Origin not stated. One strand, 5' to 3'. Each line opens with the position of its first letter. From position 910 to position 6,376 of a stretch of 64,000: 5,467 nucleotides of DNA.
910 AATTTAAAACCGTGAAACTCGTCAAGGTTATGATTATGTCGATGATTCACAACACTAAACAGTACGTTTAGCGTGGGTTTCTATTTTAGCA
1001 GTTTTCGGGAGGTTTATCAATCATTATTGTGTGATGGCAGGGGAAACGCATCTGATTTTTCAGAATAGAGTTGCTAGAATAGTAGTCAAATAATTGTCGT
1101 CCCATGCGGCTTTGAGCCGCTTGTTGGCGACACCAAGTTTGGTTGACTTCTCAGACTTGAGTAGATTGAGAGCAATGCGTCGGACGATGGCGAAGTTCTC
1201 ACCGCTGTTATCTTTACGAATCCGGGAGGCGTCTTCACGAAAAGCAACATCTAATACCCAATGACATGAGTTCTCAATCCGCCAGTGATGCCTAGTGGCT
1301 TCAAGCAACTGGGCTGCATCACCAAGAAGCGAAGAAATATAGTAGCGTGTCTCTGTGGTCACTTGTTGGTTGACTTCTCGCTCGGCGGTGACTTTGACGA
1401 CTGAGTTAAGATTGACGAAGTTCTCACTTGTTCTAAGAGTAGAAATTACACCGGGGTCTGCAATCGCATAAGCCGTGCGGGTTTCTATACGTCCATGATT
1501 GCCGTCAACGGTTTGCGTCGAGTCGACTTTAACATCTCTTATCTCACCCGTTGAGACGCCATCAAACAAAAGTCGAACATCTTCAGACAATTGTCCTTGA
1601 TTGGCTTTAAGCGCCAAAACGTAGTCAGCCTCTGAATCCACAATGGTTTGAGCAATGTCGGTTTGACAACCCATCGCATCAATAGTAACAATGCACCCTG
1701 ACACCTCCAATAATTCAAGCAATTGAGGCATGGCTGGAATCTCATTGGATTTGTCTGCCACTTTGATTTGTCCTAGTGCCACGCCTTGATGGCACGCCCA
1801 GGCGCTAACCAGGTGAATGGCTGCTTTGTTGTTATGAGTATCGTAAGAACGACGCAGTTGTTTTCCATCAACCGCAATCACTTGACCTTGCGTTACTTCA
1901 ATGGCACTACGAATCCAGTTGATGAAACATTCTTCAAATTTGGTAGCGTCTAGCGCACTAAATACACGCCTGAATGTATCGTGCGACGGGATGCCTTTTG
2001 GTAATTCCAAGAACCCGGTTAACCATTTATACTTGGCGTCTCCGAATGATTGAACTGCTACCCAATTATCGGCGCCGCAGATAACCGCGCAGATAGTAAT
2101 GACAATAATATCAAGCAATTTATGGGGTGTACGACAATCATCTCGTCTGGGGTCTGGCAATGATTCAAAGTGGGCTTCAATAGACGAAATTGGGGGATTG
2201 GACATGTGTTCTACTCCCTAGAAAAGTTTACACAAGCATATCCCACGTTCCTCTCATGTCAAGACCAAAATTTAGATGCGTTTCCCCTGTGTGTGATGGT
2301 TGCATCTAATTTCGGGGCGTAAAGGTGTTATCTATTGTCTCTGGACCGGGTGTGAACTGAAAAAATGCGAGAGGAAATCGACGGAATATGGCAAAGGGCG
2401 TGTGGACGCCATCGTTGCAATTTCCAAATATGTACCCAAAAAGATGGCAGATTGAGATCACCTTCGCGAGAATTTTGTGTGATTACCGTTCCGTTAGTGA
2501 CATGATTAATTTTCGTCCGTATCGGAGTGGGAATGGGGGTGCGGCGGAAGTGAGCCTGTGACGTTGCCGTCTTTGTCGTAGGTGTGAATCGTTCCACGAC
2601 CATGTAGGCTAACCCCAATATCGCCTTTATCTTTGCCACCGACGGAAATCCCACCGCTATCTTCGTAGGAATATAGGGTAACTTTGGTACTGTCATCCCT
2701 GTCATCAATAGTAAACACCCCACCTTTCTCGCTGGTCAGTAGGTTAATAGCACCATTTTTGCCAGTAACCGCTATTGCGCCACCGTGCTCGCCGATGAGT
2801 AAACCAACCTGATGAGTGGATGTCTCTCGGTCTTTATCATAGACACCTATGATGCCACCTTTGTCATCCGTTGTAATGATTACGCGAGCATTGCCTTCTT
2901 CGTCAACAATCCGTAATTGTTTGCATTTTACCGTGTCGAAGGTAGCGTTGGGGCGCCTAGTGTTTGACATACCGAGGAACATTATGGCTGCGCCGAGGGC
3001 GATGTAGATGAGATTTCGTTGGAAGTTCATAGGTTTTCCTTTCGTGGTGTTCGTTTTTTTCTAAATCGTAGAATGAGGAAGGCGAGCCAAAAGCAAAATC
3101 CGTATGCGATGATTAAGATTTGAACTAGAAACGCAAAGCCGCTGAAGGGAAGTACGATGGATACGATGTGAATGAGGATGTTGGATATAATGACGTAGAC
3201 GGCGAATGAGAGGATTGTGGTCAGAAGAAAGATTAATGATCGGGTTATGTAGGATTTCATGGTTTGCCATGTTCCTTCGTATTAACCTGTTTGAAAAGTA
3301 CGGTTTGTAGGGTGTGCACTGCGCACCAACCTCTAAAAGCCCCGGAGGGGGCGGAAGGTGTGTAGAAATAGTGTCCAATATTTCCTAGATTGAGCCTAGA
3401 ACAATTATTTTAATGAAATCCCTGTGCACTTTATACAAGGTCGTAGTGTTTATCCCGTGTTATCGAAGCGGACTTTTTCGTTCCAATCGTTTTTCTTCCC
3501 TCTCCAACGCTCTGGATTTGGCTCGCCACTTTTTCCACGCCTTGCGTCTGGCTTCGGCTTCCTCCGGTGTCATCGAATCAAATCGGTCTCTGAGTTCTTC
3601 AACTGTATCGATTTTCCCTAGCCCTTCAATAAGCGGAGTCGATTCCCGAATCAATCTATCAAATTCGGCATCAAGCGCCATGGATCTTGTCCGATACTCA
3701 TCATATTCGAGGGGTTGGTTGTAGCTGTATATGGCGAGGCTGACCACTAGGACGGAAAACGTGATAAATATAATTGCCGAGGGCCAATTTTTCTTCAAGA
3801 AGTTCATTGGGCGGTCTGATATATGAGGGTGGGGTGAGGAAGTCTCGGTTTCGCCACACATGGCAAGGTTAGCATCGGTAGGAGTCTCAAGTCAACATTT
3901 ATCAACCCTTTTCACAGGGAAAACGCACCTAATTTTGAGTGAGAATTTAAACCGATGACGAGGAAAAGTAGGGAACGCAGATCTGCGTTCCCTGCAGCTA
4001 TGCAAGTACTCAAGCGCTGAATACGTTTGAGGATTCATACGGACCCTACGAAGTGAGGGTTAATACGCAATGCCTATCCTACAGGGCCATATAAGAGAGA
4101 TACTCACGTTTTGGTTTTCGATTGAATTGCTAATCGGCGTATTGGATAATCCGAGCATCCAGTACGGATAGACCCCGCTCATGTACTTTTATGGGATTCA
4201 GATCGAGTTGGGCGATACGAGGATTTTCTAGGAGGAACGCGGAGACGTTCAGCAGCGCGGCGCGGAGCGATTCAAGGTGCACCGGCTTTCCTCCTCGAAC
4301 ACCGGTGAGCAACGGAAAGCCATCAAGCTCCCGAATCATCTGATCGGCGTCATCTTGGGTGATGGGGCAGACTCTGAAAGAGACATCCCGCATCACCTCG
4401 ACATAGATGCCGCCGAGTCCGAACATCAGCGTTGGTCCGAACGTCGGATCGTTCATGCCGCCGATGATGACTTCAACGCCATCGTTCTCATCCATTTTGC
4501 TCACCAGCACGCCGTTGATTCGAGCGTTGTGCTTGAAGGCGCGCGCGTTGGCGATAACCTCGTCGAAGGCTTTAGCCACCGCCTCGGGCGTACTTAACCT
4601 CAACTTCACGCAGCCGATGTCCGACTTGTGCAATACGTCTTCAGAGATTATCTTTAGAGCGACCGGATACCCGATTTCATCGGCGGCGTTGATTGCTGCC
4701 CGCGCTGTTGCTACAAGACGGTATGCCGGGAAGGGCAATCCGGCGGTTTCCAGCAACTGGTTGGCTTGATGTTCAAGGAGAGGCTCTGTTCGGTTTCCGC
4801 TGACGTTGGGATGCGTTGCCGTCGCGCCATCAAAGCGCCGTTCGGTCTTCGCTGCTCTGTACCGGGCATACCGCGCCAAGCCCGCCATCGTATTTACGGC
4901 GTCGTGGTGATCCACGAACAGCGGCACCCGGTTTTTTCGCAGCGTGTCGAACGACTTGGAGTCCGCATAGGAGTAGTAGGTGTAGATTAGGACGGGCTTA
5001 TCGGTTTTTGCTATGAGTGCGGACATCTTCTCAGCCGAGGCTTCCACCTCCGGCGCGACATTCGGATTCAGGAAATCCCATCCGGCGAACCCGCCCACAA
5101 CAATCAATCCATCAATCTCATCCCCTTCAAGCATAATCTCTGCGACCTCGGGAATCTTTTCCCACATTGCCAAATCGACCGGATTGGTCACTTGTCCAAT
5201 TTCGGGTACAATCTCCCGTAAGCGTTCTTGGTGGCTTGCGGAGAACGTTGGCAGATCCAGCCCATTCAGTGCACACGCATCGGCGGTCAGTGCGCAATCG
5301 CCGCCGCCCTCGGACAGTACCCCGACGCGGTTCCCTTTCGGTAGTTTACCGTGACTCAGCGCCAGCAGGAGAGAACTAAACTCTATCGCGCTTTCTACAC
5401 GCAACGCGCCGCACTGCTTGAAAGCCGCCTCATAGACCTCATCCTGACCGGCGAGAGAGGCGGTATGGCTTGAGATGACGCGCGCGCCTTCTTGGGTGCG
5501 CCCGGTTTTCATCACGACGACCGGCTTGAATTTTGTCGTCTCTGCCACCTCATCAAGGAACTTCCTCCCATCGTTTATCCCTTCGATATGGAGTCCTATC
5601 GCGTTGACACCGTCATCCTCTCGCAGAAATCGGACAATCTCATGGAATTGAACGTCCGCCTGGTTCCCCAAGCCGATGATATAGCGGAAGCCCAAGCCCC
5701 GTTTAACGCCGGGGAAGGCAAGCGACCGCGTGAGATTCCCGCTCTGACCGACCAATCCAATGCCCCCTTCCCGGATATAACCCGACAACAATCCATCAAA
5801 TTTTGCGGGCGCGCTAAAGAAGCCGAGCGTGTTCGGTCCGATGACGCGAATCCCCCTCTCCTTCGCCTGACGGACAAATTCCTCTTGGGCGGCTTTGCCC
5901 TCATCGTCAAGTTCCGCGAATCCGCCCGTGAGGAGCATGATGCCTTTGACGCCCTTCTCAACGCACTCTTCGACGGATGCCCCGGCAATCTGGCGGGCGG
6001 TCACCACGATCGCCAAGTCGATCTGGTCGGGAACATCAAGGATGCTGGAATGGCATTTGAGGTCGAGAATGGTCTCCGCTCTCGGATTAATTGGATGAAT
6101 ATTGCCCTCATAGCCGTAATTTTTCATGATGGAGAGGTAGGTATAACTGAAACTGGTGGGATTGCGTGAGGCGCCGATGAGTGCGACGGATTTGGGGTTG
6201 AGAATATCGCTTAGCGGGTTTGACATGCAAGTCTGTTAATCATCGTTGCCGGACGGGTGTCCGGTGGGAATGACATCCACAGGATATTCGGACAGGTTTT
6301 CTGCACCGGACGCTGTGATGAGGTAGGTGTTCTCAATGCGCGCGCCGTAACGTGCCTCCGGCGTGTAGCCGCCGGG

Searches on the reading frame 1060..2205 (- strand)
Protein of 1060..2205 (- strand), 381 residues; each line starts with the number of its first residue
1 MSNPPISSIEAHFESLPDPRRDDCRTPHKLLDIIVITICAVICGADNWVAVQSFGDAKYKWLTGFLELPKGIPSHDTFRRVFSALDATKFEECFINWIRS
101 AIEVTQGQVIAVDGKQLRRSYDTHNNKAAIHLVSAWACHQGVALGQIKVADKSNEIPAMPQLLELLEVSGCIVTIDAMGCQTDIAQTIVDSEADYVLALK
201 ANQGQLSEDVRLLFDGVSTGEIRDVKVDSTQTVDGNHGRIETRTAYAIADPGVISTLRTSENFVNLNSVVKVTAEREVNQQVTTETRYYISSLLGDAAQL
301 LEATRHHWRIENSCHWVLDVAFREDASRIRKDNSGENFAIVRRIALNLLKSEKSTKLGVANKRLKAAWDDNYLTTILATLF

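Call 14: search_protein_families(library=pfam, proteins=[window:1060-2205:-], max_evalue=0.00001)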
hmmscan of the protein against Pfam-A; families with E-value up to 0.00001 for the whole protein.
window:1060-2205:- (381 aa): 2 families
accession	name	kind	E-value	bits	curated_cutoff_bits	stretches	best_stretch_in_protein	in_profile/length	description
PF13808.11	DDE_Tnp_1_assoc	-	4.3e-33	113.7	32.3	1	11-98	2-88/88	DDE_Tnp_1-associated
PF01609.27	DDE_Tnp_1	-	1.2e-23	84.4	23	1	107-348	4-200/200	Transposase DDE domain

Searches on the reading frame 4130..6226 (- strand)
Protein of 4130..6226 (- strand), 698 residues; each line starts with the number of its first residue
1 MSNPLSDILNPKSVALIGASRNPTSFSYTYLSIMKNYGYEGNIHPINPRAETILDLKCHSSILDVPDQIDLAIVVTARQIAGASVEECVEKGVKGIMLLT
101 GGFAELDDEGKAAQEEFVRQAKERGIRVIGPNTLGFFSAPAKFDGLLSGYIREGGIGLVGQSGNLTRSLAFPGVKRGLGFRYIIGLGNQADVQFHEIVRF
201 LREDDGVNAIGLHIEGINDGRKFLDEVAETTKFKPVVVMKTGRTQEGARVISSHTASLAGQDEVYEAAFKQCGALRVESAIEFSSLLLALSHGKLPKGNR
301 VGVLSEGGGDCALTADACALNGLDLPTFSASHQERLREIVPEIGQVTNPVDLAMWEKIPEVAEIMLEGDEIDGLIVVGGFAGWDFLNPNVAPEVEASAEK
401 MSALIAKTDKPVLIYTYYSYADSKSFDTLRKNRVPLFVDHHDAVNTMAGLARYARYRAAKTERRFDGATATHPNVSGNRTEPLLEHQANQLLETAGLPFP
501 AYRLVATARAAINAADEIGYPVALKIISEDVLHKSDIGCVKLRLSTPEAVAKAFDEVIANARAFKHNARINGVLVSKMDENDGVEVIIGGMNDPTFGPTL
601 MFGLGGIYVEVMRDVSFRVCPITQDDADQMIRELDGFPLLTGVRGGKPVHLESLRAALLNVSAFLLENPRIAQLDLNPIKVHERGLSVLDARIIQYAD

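Call 14: search_protein_families(library=pfam, proteins=[window:4130-6226:-], max_evalue=0.00001)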
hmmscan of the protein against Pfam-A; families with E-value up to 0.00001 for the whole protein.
window:4130-6226:- (698 aa): 4 families
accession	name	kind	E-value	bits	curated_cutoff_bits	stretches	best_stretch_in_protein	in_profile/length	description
PF13549.11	ATP-grasp_5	-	2.2e-72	243.5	27.6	1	479-693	6-219/221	ATP-grasp domain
PF13607.11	Succ_CoA_lig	-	1.4e-42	145.2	27.4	1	153-286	1-134/138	Succinyl-CoA ligase like flavodoxin domain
PF13380.12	CoA_binding_2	-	5.8e-23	82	22.8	1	12-136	1-113/116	CoA binding domain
PF02629.25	CoA_binding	-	2.4e-12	47.9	22.3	1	11-100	3-95/97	CoA binding domain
